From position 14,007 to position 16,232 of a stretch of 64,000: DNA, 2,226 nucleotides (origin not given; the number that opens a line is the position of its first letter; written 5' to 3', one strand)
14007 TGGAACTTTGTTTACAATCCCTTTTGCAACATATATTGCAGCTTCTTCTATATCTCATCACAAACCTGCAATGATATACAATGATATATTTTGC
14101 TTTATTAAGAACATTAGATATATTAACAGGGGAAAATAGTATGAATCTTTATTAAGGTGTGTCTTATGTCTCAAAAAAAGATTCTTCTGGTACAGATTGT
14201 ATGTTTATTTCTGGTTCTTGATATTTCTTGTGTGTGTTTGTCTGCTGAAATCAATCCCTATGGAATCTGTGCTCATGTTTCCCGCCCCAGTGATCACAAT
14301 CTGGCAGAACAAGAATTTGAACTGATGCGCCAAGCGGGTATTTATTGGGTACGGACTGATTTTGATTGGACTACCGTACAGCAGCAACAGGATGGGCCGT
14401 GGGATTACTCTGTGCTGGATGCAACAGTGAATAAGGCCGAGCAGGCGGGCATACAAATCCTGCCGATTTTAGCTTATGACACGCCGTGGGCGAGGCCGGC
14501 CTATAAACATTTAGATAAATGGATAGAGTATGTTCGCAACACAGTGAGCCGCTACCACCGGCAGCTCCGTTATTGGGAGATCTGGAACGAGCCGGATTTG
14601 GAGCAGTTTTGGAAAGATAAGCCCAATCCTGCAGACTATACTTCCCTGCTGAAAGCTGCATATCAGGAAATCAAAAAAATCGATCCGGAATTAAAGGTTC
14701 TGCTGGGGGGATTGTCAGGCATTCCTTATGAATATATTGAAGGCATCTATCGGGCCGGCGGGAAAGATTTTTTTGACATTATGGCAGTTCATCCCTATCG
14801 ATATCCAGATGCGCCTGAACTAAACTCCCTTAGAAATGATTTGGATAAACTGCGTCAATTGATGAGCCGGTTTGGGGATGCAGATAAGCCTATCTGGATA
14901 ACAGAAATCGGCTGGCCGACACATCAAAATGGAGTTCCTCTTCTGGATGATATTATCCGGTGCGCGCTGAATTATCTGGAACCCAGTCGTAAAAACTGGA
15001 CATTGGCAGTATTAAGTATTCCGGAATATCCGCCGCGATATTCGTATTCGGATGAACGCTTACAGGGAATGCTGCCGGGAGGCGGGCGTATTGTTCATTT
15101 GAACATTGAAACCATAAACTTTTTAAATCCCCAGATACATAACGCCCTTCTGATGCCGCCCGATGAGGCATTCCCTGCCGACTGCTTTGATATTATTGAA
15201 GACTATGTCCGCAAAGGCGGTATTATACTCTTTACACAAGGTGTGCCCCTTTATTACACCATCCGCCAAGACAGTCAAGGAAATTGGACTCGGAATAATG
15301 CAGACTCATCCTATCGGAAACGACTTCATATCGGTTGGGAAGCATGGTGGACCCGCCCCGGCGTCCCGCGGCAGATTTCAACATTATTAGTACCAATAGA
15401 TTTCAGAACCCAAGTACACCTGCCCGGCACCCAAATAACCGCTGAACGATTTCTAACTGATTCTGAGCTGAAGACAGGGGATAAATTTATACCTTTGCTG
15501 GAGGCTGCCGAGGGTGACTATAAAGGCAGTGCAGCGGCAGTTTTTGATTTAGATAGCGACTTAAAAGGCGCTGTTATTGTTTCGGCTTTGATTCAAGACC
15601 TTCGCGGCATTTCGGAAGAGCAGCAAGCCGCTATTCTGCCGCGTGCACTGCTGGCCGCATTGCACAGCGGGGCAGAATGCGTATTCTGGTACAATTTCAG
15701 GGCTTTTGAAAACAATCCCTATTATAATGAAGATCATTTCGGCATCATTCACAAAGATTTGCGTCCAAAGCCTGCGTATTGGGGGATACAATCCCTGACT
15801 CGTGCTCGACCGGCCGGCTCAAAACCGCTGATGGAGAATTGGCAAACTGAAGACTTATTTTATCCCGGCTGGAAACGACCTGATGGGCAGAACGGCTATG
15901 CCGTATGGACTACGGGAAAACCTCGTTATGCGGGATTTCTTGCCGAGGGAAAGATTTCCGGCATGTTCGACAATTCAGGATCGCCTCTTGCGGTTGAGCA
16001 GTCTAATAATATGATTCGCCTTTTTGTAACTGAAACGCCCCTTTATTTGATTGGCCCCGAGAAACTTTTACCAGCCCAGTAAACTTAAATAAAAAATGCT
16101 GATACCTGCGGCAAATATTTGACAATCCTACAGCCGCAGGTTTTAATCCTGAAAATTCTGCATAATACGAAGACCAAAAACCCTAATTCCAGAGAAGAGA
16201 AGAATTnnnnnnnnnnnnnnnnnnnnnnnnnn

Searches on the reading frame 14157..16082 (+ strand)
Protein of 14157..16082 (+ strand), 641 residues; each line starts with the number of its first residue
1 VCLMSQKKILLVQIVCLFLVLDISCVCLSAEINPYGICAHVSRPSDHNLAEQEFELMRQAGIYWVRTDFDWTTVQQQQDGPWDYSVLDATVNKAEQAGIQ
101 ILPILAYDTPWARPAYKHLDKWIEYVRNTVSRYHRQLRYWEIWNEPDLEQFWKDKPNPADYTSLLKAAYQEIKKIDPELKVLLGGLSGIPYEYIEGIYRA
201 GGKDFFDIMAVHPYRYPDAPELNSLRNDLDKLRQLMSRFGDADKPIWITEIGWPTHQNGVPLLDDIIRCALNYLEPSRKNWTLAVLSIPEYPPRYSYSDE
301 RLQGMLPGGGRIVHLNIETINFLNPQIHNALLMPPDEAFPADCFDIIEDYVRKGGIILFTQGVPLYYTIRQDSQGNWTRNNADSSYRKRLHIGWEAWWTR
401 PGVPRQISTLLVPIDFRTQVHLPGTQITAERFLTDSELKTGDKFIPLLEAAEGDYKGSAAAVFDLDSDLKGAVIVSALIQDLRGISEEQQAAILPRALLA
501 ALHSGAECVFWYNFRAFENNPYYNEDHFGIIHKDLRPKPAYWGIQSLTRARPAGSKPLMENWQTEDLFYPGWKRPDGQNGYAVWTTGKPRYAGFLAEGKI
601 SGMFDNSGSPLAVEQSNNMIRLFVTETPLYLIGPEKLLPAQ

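Call 33: search_protein_families(library=pfam, proteins=[window:14157-16082:+], max_evalue=0.001)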
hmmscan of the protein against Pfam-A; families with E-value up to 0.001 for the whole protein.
window:14157-16082:+ (641 aa): 5 families
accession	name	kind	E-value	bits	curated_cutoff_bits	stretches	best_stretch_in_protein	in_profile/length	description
PF01229.23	Glyco_hydro_39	-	1.3e-06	27.9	26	1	125-186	134-196/472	Glycosyl hydrolases family 39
PF07745.19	Glyco_hydro_53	-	4.1e-06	26.5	24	1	50-256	26-249/340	Glycosyl hydrolase family 53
PF02449.21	Glyco_hydro_42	-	0.00018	21.4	21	1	47-102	9-64/376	Beta-galactosidase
PF01373.23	Glyco_hydro_14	-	0.00019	21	27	1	41-107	9-75/402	Glycosyl hydrolase family 14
PF11790.14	Glyco_hydro_cc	-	0.00035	20.6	21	1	62-254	2-174/237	Glycosyl hydrolase catalytic core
